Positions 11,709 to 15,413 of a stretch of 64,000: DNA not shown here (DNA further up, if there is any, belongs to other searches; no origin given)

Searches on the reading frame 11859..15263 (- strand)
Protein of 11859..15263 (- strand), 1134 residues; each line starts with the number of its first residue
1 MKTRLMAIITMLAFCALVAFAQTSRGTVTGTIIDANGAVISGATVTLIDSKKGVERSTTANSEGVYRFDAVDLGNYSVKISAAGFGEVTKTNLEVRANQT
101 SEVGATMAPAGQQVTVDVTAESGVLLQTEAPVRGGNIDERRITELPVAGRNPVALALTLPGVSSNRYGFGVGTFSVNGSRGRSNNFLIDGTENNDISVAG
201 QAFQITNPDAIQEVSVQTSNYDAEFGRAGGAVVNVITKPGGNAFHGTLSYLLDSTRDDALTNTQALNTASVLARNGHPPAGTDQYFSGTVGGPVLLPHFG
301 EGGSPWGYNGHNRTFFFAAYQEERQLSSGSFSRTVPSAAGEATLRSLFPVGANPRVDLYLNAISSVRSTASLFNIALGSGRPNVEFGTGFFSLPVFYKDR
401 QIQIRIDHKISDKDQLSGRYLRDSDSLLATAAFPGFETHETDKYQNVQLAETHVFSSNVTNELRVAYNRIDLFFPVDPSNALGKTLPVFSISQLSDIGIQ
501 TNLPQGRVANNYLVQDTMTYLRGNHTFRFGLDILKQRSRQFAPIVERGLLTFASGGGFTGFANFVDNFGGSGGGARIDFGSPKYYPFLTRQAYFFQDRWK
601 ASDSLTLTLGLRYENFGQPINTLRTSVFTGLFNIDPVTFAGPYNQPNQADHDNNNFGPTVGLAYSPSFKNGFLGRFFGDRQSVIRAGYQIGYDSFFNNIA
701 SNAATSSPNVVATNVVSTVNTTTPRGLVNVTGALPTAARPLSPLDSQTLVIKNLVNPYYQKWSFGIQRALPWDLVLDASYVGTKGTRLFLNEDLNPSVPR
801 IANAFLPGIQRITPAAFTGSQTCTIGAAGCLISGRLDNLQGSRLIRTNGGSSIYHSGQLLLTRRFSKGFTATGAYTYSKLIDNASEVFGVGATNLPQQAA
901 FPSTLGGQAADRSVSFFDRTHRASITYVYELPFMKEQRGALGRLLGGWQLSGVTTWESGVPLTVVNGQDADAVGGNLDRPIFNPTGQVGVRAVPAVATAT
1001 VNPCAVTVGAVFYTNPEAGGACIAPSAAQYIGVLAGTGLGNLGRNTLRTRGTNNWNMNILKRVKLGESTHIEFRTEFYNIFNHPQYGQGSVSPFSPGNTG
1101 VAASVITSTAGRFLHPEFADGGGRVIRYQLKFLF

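Call 94: search_protein_families(library=pfam, proteins=[window:11859-15263:-], max_evalue=0.000001)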
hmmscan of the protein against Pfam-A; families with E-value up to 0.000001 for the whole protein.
window:11859-15263:- (1134 aa): 4 families
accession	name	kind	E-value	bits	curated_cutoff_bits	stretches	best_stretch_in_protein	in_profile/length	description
PF25183.1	OMP_b-brl_4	-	4.1e-141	472.5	30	1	236-1104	1-829/838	Outer membrane beta barrel domain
PF13620.12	CarboxypepD_reg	-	8.6e-20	71.3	32.3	1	27-107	1-81/82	Carboxypeptidase regulatory-like domain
PF17210.9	SdrD_B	-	8.5e-08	32.8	29.7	1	34-115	18-98/112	SdrD B-like domain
PF07715.20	Plug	-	3e-07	31.3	23.9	1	154-230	28-104/107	TonB-dependent Receptor Plug Domain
